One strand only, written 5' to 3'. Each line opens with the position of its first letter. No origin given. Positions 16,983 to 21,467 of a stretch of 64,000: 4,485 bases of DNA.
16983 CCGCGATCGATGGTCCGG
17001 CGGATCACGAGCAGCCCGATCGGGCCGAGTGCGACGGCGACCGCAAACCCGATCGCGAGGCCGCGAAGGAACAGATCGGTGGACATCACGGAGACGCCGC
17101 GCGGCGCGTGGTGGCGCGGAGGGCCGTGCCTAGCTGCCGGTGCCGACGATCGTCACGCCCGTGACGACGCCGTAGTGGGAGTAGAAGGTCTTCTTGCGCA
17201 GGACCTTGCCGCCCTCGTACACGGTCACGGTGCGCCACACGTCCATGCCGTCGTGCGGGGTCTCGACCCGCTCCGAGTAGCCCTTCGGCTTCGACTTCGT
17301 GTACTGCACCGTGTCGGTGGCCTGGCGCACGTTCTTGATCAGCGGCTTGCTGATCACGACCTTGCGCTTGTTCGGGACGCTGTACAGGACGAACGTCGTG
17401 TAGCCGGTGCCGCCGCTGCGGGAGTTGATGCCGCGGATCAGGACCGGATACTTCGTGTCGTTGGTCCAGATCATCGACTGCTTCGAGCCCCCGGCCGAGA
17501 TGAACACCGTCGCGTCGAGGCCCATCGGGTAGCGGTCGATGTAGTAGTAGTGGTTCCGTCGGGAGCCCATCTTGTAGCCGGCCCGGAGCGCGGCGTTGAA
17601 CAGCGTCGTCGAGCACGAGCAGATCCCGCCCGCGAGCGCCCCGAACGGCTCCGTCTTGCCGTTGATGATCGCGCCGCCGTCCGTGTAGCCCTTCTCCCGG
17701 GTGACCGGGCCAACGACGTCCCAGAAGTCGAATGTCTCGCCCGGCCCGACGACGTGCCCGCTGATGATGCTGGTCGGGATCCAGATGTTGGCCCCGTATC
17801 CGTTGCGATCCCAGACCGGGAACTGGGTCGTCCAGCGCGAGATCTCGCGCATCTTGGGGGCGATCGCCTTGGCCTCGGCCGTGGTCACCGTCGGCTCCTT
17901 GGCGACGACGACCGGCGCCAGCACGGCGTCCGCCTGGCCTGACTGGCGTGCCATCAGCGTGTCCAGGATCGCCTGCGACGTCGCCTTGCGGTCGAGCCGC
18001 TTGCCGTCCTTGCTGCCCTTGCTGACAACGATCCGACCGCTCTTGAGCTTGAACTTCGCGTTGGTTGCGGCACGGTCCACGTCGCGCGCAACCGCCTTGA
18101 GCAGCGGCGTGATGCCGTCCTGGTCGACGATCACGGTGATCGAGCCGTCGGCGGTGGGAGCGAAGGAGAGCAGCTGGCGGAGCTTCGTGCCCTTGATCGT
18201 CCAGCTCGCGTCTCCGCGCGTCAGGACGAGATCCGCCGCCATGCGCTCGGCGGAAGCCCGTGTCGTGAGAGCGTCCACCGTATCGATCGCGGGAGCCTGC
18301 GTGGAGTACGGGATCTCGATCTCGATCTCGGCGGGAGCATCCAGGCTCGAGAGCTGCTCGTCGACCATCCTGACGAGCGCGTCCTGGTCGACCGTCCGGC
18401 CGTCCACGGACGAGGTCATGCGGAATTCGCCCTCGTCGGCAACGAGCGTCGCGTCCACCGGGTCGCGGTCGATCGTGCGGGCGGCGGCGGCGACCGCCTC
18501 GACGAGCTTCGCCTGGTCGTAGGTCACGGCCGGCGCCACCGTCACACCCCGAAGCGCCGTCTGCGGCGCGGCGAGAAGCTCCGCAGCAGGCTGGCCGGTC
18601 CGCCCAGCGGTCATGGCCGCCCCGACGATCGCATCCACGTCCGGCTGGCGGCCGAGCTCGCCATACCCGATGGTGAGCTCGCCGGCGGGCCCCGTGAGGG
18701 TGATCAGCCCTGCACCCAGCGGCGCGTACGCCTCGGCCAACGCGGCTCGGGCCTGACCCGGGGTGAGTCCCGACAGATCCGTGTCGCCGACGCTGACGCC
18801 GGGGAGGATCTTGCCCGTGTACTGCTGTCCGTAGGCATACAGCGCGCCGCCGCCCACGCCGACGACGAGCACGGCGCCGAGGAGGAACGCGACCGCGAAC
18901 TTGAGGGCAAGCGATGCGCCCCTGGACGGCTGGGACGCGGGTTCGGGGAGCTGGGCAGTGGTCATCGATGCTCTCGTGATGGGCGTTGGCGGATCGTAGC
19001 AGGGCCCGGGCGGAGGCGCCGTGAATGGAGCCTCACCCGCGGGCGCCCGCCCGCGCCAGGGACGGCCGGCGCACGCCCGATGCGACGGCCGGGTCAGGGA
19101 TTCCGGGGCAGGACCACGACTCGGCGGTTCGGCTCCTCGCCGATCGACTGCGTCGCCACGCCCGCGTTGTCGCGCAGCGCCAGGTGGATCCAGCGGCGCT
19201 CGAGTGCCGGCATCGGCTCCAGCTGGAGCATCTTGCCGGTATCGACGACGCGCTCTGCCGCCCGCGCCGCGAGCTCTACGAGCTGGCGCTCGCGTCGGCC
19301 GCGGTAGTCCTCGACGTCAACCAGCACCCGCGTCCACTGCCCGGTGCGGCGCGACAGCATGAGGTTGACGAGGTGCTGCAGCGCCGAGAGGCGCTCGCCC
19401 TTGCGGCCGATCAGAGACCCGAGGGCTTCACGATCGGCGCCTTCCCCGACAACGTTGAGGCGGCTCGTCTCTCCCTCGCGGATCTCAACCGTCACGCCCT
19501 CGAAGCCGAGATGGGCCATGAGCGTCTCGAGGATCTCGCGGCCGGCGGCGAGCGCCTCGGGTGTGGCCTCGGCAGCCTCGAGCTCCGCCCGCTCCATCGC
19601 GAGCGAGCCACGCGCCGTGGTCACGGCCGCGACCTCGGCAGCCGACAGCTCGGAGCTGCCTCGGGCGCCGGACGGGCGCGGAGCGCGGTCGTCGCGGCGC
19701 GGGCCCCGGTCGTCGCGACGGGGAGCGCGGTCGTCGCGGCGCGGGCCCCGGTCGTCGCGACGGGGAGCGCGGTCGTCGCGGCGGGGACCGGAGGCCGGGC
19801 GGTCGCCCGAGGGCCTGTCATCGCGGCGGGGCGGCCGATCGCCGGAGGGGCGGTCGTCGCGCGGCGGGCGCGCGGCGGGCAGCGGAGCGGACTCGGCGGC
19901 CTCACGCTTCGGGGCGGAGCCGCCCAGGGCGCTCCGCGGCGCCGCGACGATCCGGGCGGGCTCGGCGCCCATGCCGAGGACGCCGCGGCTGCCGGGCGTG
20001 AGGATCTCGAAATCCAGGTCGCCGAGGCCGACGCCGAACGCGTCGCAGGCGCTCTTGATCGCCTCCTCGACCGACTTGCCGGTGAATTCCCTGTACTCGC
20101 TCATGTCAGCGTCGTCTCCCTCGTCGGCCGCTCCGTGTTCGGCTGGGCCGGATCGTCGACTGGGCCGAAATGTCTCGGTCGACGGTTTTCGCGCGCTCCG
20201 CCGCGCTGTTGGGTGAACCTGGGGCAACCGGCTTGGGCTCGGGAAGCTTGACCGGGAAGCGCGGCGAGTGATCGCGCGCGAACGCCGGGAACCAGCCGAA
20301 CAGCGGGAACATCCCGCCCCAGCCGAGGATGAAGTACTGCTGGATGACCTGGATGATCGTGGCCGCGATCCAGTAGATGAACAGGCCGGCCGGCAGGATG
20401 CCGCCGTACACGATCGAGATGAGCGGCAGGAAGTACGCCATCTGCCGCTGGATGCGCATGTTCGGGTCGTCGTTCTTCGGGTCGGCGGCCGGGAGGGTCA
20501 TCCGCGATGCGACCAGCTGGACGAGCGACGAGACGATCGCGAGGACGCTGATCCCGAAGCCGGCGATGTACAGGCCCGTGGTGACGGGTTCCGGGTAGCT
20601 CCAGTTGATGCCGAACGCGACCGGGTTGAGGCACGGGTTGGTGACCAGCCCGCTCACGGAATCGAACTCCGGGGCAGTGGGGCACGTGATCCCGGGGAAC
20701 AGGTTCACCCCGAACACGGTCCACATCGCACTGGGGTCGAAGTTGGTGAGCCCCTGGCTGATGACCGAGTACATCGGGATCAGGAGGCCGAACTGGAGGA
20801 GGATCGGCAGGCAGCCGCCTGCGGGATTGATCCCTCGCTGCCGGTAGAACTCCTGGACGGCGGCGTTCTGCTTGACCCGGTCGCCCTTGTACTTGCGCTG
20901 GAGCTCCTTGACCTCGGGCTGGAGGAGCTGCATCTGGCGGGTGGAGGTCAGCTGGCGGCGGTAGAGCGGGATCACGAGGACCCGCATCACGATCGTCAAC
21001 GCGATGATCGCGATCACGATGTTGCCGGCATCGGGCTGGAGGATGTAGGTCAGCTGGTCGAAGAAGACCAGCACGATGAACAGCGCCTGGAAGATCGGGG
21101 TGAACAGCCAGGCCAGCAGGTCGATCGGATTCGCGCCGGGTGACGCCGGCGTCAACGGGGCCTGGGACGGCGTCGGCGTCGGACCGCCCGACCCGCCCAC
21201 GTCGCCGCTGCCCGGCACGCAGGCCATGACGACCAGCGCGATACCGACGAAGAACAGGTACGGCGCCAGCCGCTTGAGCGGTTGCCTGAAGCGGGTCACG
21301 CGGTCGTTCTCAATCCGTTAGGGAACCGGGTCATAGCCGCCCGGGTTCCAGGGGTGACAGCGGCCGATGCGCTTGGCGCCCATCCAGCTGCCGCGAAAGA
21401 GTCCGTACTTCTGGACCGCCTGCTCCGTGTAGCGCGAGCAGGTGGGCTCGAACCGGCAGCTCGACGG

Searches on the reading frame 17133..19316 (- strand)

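Call 74: search_protein_families(library=pfam, proteins=[window:17133-19316:-], max_evalue=0.00001)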
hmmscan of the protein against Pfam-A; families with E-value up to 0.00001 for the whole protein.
window:17133-19316:- (728 aa): 2 families
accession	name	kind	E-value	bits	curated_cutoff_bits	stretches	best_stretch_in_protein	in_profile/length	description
PF04294.18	VanW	-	1.8e-31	108.8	27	1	509-630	4-119/130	VanW like protein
PF12229.13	PG_binding_4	-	5.3e-26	91.5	22.1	2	215-324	2-110/117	Putative peptidoglycan binding domain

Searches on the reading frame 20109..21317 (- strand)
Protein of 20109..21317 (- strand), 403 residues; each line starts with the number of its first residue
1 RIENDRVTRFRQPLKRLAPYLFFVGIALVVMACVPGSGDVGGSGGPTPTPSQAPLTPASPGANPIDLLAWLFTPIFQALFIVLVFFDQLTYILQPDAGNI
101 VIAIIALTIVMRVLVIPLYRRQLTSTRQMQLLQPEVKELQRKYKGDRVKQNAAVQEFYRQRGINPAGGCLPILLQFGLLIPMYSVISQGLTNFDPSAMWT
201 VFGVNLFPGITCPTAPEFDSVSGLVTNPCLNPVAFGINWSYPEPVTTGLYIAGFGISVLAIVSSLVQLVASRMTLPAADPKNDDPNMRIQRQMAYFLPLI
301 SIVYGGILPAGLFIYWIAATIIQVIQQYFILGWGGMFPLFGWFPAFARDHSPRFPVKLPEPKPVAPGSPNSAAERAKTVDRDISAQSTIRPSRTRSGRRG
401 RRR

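Call 18: search_protein_families(library=pfam, proteins=[window:20109-21317:-], max_evalue=0.001)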
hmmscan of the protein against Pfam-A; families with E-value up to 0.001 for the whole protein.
window:20109-21317:- (403 aa): 1 family
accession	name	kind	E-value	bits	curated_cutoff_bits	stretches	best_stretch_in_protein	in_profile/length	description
PF02096.25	60KD_IMP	-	4e-42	144.4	35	1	101-330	2-161/163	60Kd inner membrane protein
